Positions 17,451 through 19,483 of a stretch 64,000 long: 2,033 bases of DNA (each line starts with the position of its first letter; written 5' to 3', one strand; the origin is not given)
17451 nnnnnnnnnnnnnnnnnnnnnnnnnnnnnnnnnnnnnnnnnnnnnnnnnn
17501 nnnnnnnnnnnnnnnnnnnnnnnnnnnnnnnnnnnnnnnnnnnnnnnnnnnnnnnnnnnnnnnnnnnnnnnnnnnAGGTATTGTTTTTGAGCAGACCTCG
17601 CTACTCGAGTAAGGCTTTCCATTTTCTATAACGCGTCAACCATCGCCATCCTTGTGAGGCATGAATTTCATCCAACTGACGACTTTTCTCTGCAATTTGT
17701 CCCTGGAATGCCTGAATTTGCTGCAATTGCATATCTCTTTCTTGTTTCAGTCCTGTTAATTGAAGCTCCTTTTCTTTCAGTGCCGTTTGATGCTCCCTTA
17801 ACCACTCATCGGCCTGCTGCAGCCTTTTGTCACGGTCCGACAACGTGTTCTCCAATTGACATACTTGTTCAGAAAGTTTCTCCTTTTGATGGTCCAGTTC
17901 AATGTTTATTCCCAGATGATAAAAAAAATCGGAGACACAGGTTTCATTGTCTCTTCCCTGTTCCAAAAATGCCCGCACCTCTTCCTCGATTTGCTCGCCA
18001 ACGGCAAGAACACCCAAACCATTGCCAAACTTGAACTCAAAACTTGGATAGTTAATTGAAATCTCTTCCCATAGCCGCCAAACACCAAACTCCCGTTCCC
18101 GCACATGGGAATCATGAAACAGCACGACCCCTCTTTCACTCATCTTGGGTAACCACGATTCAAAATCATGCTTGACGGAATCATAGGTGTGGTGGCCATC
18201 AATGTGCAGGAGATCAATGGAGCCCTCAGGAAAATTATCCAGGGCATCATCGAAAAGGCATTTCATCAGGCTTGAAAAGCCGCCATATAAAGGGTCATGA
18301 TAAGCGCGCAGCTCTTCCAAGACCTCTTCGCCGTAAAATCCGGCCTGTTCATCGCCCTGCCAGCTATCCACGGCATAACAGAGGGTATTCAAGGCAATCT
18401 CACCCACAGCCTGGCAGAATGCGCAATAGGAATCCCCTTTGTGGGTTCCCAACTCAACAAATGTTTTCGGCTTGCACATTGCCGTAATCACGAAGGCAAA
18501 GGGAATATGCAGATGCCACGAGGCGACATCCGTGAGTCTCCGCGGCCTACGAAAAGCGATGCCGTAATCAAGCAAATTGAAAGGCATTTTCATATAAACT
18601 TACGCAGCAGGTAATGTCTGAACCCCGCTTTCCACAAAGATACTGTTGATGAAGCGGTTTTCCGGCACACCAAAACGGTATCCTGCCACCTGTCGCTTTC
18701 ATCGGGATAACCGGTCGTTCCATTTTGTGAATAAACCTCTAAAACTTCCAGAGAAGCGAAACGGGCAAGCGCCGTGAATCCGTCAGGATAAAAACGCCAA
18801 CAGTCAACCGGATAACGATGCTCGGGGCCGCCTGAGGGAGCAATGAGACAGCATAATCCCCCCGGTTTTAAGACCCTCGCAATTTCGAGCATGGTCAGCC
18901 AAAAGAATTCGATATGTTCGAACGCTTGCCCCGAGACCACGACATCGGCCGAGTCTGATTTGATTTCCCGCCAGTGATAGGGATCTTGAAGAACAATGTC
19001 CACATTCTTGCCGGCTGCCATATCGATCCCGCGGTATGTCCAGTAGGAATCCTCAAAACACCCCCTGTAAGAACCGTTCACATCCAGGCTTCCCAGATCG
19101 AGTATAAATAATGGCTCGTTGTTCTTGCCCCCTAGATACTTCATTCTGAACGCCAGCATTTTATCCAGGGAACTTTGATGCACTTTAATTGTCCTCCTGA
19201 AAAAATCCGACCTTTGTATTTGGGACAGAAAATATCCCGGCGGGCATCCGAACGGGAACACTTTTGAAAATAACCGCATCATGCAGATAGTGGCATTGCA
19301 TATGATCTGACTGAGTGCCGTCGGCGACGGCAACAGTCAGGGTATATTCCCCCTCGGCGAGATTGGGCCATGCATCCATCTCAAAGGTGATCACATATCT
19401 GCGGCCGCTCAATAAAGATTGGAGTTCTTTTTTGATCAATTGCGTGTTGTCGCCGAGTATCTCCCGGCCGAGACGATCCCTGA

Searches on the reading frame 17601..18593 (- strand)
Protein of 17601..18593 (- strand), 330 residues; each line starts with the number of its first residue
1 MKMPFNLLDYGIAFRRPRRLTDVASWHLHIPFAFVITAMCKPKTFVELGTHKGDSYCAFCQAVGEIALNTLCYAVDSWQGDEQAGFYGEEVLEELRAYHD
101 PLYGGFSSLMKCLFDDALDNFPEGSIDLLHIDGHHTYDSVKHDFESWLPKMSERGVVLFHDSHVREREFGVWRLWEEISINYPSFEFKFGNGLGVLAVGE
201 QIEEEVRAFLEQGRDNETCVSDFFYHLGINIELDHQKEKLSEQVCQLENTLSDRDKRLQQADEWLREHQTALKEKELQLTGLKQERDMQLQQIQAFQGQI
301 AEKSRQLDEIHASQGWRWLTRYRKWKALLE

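Call 12: search_protein_families(library=pfam, proteins=[window:17601-18593:-], max_evalue=0.0001)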
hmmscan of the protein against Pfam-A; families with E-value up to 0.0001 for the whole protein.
window:17601-18593:- (330 aa): 1 family
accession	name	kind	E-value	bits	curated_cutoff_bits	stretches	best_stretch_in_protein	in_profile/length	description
PF13578.12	Methyltransf_24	-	7.6e-26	91.5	26.3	1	46-161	1-104/105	Methyltransferase domain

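Call 23: search_solved_structures(query=window:17601-18593:-, max_evalue=0.01)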
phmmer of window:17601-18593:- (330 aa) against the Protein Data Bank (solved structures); distinct sequences matched with E-value up to 0.01: 0.

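Call 39: find_homologous_proteins(query=window:17601-18593:-, max_evalue=1e-10)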
Query window:17601-18593:- (330 aa): 5913 proteins with E <= 1e-10 among 7341 candidates; the best 120 are listed.
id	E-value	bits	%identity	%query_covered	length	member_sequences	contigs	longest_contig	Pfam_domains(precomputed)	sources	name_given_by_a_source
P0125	1.8e-198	677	100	88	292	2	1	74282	PF13578.13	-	-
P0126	8.3e-187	639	83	100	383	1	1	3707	PF13578.13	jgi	jgi:hypothetical protein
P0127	2.5e-181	621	82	100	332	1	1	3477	PF13578.13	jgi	jgi:hypothetical protein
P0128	3.1e-181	620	81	100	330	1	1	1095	PF13578.13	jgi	jgi:hypothetical protein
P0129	3.3e-175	601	66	100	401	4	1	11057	PF13578.13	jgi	jgi:hypothetical protein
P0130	3.0e-172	591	80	98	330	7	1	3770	PF13578.13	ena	-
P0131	1.6e-171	588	78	99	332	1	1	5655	PF13578.13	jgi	jgi:hypothetical protein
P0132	9.4e-171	586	77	100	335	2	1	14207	PF13578.13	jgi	jgi:hypothetical protein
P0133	1.4e-170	585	78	100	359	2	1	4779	PF13578.13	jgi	jgi:hypothetical protein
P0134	1.2e-169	582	78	100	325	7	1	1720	PF13578.13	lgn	-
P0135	4.8e-168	577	75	100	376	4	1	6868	PF13578.13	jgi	-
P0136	8.1e-165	566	77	100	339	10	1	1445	PF13578.13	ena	-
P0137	1.8e-162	559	76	100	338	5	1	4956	PF13578.13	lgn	-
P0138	1.5e-161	556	76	99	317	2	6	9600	PF13578.13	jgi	jgi:hypothetical protein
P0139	1.7e-161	555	74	100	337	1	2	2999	PF13578.13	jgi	jgi:hypothetical protein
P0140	2.1e-155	535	71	100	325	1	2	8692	PF13578.13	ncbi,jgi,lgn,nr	ncbi:MAG: class I SAM-dependent methyltransferase [Desulfobacteraceae bacterium]|nr:MAG: class I SAM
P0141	2.5e-154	532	72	100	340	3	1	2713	PF13578.13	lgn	-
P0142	1.4e-153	529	72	99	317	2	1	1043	PF13578.13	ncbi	-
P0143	3.4e-153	528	70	99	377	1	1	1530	PF13578.13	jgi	jgi:hypothetical protein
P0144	1.6e-152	526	72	99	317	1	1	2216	PF13578.13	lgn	-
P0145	1.7e-147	509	69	98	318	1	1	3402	PF13578.13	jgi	jgi:hypothetical protein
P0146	1.3e-145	503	67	100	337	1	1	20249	PF13578.13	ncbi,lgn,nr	ncbi:MAG: class I SAM-dependent methyltransferase [Deltaproteobacteria bacterium]|nr:class I SAM-dep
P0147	7.8e-145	501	67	99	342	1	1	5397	PF13578.13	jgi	jgi:hypothetical protein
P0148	1.4e-143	496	67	99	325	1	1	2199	PF13578.13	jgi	jgi:hypothetical protein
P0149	1.3e-141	490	67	99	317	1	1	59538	PF13578.13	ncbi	ncbi:MAG: class I SAM-dependent methyltransferase [Syntrophales bacterium]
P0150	4.4e-140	485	66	99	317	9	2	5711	PF13578.13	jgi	jgi:hypothetical protein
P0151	1.2e-138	480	78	81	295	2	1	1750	PF13578.13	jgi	-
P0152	3.7e-138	479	82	78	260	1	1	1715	PF13578.13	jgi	jgi:hypothetical protein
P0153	2.1e-137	476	63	99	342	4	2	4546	PF13578.13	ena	-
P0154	4.0e-134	465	63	98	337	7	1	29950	PF13578.13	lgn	-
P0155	7.3e-130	451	75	79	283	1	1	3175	PF13578.13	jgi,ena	-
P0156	9.1e-130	451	72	82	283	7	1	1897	PF13578.13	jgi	jgi:hypothetical protein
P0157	5.2e-125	435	71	79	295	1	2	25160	PF13578.13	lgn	-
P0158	3.2e-121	423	77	78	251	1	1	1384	PF13578.13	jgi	jgi:hypothetical protein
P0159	1.0e-112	395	51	98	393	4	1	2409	PF06785.17,PF13578.13,PF16808.11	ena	-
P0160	3.3e-112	393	56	97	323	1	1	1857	PF13578.13,PF16808.11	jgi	jgi:hypothetical protein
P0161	2.3e-111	391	70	72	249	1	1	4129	PF13578.13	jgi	jgi:hypothetical protein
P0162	2.7e-111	390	65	79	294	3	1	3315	PF13578.13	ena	-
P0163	2.4e-108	381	53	97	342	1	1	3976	PF13578.13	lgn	-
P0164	1.8e-105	371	54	97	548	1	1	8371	PF13578.13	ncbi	-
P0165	1.1e-104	369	63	67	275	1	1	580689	PF13578.13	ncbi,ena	-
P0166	1.3e-104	368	53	93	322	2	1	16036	PF13578.13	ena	-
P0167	8.9e-102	359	49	96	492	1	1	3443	PF13578.13,PF16808.11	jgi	-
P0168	1.3e-101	359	61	78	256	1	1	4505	PF13578.13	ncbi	ncbi:MAG: class I SAM-dependent methyltransferase, partial [Candidatus Methanoperedens sp.]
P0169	4.9e-101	357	53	91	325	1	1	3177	PF13578.13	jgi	jgi:hypothetical protein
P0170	8.2e-99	349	49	100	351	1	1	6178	PF13578.13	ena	-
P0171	4.7e-98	347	52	97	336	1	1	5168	PF13578.13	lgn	-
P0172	5.8e-98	347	62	75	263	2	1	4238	PF13578.13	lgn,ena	-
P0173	1.6e-97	345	61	73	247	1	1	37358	PF13578.13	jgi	-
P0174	1.7e-97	345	50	95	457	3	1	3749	PF13578.13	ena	-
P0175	5.3e-97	343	56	82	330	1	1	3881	PF13578.13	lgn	-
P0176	6.2e-97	343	69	72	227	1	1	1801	PF13578.13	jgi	jgi:hypothetical protein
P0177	7.0e-97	343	51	98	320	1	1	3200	PF13578.13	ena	-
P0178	3.2e-96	341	48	98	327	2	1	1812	PF13578.13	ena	-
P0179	4.2e-96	340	59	75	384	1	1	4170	PF13578.13,PF24161.2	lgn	-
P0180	8.2e-96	339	54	84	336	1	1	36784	PF13578.13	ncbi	-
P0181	1.2e-95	339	51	99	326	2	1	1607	PF13578.13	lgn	-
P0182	1.8e-95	338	47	99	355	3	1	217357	PF13578.13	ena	-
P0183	3.5e-95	337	46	92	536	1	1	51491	PF13578.13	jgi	-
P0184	5.3e-95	337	48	98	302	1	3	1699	PF13578.13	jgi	jgi:hypothetical protein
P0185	5.7e-95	337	47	100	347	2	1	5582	PF13578.13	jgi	jgi:hypothetical protein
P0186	6.4e-95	337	59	80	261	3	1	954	PF13578.13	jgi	jgi:hypothetical protein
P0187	7.8e-95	336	49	98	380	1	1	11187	PF13578.13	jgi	jgi:hypothetical protein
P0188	7.9e-95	336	55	82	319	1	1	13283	PF13578.13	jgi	jgi:hypothetical protein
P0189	8.6e-95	336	49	97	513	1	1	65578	PF13578.13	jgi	jgi:methyltransferase family protein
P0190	1.1e-94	336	49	96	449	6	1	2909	PF13578.13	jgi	-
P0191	1.8e-94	335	58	73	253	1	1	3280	PF13578.13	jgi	jgi:hypothetical protein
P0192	2.5e-94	335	52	91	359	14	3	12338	PF13578.13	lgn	-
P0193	2.6e-94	335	55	77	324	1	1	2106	PF13578.13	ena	-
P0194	9.1e-94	333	49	96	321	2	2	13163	PF13578.13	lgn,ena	-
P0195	9.1e-94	333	51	78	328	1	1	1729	PF13578.13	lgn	-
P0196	1.6e-93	332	49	91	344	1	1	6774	PF13578.13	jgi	jgi:hypothetical protein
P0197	3.6e-93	331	47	98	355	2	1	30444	PF13578.13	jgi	jgi:Methyltransferase domain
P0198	5.0e-93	330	52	87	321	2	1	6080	PF13578.13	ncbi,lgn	-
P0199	7.4e-93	330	49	90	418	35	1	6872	PF13578.13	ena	-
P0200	9.9e-93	329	49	98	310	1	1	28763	PF13578.13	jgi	jgi:O-antigen biosynthesis protein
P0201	3.2e-92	328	50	98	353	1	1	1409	PF13578.13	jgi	jgi:hypothetical protein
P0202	5.1e-92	327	48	98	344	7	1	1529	PF13578.13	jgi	-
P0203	5.6e-92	327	53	86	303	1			PF13578.13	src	-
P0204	7.1e-92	327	50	96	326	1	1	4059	PF13578.13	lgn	-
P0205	8.4e-92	326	49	99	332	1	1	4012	PF13578.13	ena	-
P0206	9.5e-92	326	52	80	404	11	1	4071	PF13578.13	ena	-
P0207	1.6e-91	325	50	87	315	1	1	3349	PF13578.13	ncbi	-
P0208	1.6e-91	325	45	93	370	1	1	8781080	PF13578.13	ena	-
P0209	1.9e-91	325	60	73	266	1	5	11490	PF13578.13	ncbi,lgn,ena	-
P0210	2.2e-91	325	43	97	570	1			PF05045.18,PF13578.13,PF16808.11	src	-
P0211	2.3e-91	325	49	95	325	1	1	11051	PF13578.13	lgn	-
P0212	3.0e-91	324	58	75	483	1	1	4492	PF13578.13,PF08241.19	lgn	-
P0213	3.1e-91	324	50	91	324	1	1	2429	PF13578.13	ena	-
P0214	3.4e-91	324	48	98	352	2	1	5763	PF13578.13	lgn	-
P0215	5.3e-91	324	46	99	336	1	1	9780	PF13578.13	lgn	-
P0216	5.8e-91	324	50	87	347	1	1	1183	PF13578.13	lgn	-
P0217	7.2e-91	323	47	95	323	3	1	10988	PF13578.13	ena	-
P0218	7.8e-91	323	51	85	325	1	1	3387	PF13578.13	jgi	jgi:O-antigen biosynthesis protein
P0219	8.1e-91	323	64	64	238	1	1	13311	PF13578.13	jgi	-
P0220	8.2e-91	323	53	84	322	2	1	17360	PF13578.13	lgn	-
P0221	8.5e-91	323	46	98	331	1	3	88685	PF13578.13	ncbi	-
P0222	9.0e-91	323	47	95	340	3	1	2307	PF13578.13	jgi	-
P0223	1.1e-90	323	48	88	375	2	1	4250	PF13578.13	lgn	-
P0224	2.1e-90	322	51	87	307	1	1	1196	PF13578.13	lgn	-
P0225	2.3e-90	322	48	90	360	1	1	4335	PF13578.13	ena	-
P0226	2.7e-90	321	48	93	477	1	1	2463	PF13578.13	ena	-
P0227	3.2e-90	321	48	98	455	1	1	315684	PF13578.13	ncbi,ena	-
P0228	3.3e-90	321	46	93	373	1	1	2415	PF00261.26,PF13578.13,PF16808.11,PF21928.2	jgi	jgi:uncharacterized coiled-coil protein SlyX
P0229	3.4e-90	321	45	100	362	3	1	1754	PF13578.13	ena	-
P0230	4.5e-90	321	50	85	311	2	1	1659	PF13578.13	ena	-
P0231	5.1e-90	320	60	72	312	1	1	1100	PF13578.13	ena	-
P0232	6.0e-90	320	52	85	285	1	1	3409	PF13578.13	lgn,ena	-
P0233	8.4e-90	320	47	98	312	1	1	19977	PF13578.13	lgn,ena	-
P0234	1.0e-89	319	49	94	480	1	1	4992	PF13578.13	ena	-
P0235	1.0e-89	319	46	94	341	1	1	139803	PF04859.18,PF13578.13,PF24161.2,PF16808.11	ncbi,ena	-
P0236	1.1e-89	319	47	93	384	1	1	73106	PF13578.13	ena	-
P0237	1.1e-89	319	47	99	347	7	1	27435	PF13578.13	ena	-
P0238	1.3e-89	319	52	81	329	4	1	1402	PF13578.13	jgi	-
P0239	1.8e-89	319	48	95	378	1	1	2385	PF13578.13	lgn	-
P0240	2.4e-89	318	46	95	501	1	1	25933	PF13578.13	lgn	-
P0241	2.6e-89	318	47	94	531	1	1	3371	PF13578.13,PF24161.2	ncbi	-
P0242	3.3e-89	318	44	98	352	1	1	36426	PF13578.13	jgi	jgi:hypothetical protein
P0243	3.3e-89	318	48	88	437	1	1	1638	PF13578.13,PF00535.33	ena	-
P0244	3.3e-89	318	47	90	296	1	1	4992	PF13578.13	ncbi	-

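Call 43: find_encoding_contigs(protein=P0129, flank=10000, max_places=1)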
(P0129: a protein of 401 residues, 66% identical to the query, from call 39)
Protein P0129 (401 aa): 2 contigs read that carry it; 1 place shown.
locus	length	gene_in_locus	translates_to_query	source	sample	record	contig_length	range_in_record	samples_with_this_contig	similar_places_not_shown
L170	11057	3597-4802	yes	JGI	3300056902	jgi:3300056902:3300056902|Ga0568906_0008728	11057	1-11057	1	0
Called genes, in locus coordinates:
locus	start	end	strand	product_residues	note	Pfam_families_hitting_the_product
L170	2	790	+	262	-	?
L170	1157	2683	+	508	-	PF02310:B12-binding, PF04055:Radical_SAM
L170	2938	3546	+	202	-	PF08241:Methyltransf_11 (weak)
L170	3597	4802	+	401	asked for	PF13578:Methyltransf_24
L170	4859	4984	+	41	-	-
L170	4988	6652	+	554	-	PF13578:Methyltransf_24 (weak), PF01209:Ubie_methyltran, PF03848:TehB (weak), PF13489:Methyltransf_23, PF13847:Methyltransf_31, PF08241:Methyltransf_11, PF08242:Methyltransf_12, PF13649:Methyltransf_25, +1 more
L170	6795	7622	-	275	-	PF00398:RrnaAD (weak), PF13649:Methyltransf_25, PF08241:Methyltransf_11, PF08242:Methyltransf_12 (weak)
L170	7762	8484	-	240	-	PF10411:DsbC_N, PF13098:Thioredoxin_2, PF13462:Thioredoxin_4 (faint)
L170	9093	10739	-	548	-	PF05935:Arylsulfotrans (weak)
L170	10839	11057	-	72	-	?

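Call 76: find_encoding_contigs(protein=P0132, flank=8000, max_places=1)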
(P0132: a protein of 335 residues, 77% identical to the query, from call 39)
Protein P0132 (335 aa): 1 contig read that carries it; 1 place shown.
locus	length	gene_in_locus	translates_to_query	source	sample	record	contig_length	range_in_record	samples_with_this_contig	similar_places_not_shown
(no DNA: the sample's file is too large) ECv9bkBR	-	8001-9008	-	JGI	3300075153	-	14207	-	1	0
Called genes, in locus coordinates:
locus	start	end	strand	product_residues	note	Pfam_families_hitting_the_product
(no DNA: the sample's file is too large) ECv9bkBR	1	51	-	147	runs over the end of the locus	-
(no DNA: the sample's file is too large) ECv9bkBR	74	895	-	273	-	-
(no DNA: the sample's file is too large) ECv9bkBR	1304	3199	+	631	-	PF13424:TPR_12, PF13414:TPR_11, PF13432:TPR_16, PF13424:TPR_12, PF13432:TPR_16, PF13414:TPR_11, PF00515:TPR_1, PF13424:TPR_12, +24 more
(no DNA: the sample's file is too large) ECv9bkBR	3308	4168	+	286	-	PF01061:ABC2_membrane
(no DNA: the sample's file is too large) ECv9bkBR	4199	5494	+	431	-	PF00005:ABC_tran, PF14524:Wzt_C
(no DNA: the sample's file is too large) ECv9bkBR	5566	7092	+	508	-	PF02310:B12-binding, PF04055:Radical_SAM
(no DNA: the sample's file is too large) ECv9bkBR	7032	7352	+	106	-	-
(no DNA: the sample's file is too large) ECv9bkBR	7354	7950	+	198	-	PF08241:Methyltransf_11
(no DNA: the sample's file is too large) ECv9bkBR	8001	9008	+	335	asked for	PF13578:Methyltransf_24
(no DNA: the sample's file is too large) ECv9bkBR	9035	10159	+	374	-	PF04055:Radical_SAM, PF13186:SPASM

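Call 77: find_encoding_contigs(protein=P0154, flank=8000, max_places=1)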
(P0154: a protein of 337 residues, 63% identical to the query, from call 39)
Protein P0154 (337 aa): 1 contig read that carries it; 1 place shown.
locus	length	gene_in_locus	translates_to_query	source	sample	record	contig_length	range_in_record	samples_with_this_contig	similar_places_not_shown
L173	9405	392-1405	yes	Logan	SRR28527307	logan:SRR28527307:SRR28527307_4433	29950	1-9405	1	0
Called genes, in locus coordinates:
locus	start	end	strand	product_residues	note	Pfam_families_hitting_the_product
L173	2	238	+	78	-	?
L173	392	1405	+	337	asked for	PF13578:Methyltransf_24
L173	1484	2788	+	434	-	PF00535:Glycos_transf_2, PF10111:Glyco_tranf_2_2, PF13641:Glyco_tranf_2_3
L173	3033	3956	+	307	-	PF01757:Acyl_transf_3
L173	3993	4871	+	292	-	PF08003:Methyltransf_9, PF13489:Methyltransf_23, PF13847:Methyltransf_31 (weak)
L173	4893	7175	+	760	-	PF00535:Glycos_transf_2, PF10111:Glyco_tranf_2_2 (weak), PF13641:Glyco_tranf_2_3, PF13439:Glyco_transf_4, PF00534:Glycos_transf_1, PF13524:Glyco_trans_1_2 (weak), PF13692:Glyco_trans_1_4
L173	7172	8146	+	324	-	PF04055:Radical_SAM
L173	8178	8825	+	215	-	PF04989:RMNT_CmcI, PF13578:Methyltransf_24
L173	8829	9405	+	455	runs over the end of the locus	PF13439:Glyco_transf_4, PF13579:Glyco_trans_4_4, PF00534:Glycos_transf_1, PF13692:Glyco_trans_1_4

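Call 88: search_protein_families(library=ncbifam, proteins=[window:17604-18593:-], max_evalue=0.00001)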
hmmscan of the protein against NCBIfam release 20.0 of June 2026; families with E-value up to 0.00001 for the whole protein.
window:17604-18593:- (330 aa): 0 families

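Call 90: predict_structure(alignment_id=A3)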
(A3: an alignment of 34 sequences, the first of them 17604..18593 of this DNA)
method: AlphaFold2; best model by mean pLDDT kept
length: 330 residues; sequences in the alignment: 34
mean_pLDDT: 85.7   pTM: 0.73
mean pLDDT of the five models: 85.7, 85.5, 84.1, 83.7, 82.9
residues with pLDDT >= 90: 165; 70-90: 132; 50-70: 32; < 50: 1
segments of 3 or more residues with pLDDT < 50: none
pLDDT, mean of each block of 10 residues (from residue 1): 74 87 75 93 94 86 96 87 62 89 94 94 97 79 94 92 63 80 61 80 87 79 86 91 95 95 93 92 93 93 88 83 76
secondary structure, 60 per line:
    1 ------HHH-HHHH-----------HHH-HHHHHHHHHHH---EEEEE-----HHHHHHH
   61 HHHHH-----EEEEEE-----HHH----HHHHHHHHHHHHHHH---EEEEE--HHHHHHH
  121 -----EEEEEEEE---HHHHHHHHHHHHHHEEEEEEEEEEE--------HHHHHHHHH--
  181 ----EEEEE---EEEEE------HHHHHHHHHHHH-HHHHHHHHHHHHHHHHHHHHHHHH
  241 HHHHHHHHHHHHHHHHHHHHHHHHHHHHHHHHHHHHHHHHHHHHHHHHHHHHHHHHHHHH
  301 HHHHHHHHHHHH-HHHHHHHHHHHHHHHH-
elements in order: H11-14 H30-40 E44-48 H54-65 E71-76 H89-103 E107-111 H114-120 E126-133 H137-150 E151-161 H170-178 E185-189 E193-197 H204-215 H217-312 H314-329

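Call 92: fold_search(model_id=the predicted structure, library=pdb)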
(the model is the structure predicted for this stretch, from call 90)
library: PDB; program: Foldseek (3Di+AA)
matches with E <= 10: 1696; with E <= 0.001: 403
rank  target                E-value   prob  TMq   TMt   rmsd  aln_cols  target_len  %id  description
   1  6g80_M                1.4e-09  1.00  0.45  0.65   5.9       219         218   16  Structure of Mycobacterium hassiacum MeT1 from orthorhombic crystals. (released 2019-01-16)
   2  6g80_A                1.8e-09  1.00  0.44  0.66   6.2       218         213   16  Structure of Mycobacterium hassiacum MeT1 from orthorhombic crystals. (released 2019-01-16)
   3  6g7d                  2.1e-09  1.00  0.44  0.64   5.6       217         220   16  Structure of MeT1 from Mycobacterium hassiacum in complex with SAM and glycerol. (released 2019-01-16)
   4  6g80_B                5.1e-09  1.00  0.43  0.61   6.0       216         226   17  Structure of Mycobacterium hassiacum MeT1 from orthorhombic crystals. (released 2019-01-16)
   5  6jcl_B                1.7e-08  1.00  0.41  0.59   7.7       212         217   14  Crystal structure of cofactor-bound Rv0187 from MTB (released 2019-12-11)
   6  6g80_C                2.1e-08  1.00  0.43  0.65   6.2       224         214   16  Structure of Mycobacterium hassiacum MeT1 from orthorhombic crystals. (released 2019-01-16)
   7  6jcl_H                3.0e-08  1.00  0.39  0.57   7.7       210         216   14  Crystal structure of cofactor-bound Rv0187 from MTB (released 2019-12-11)
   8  6jcl_G                4.5e-08  1.00  0.40  0.57   7.9       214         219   14  Crystal structure of cofactor-bound Rv0187 from MTB (released 2019-12-11)
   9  2hnk_C                6.0e-08  1.00  0.44  0.60   4.9       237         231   16  Crystal structure of SAM-dependent O-methyltransferase from pathogenic bacterium Leptospira interrogans (released 2007-09-04)
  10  6jcl_D                6.8e-08  1.00  0.39  0.57   7.8       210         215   14  Crystal structure of cofactor-bound Rv0187 from MTB (released 2019-12-11)
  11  6jcl_C                6.8e-08  1.00  0.38  0.55   8.1       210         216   14  Crystal structure of cofactor-bound Rv0187 from MTB (released 2019-12-11)
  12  6jcl_A                7.2e-08  1.00  0.39  0.56   8.1       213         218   14  Crystal structure of cofactor-bound Rv0187 from MTB (released 2019-12-11)
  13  3tr6                  8.6e-08  1.00  0.41  0.59   5.6       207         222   15  Structure of a O-methyltransferase from Coxiella burnetii (released 2011-09-28)
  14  5zw3_A                1.2e-07  1.00  0.39  0.59   5.5       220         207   17  Crystal Structure of TrmR from B. subtilis (released 2018-07-11)
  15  8xe4_A                1.2e-07  1.00  0.40  0.53   6.1       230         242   14  norbelladine 4'-O-methyltransferase complexed with Mg, SAH, and norbelladine (released 2024-08-07)
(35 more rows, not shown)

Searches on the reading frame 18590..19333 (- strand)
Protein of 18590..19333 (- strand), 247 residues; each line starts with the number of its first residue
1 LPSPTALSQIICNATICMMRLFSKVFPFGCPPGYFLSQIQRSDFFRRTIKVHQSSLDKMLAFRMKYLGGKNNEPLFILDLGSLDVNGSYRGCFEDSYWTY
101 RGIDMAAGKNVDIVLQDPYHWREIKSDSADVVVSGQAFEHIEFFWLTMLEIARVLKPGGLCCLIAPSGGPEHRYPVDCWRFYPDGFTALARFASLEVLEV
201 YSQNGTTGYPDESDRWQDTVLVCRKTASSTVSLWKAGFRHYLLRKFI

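Call 12: search_protein_families(library=pfam, proteins=[window:18590-19333:-], max_evalue=0.0001)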
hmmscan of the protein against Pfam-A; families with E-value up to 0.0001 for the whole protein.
window:18590-19333:- (247 aa): 1 family
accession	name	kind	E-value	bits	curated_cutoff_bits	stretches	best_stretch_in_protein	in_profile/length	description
PF08241.18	Methyltransf_11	-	2.6e-08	34.8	21.2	1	111-162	44-94/95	Methyltransferase domain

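Call 88: search_protein_families(library=ncbifam, proteins=[window:18593-19333:-], max_evalue=0.00001)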
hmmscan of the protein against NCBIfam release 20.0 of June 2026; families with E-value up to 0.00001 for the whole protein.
window:18593-19333:- (247 aa): 0 families
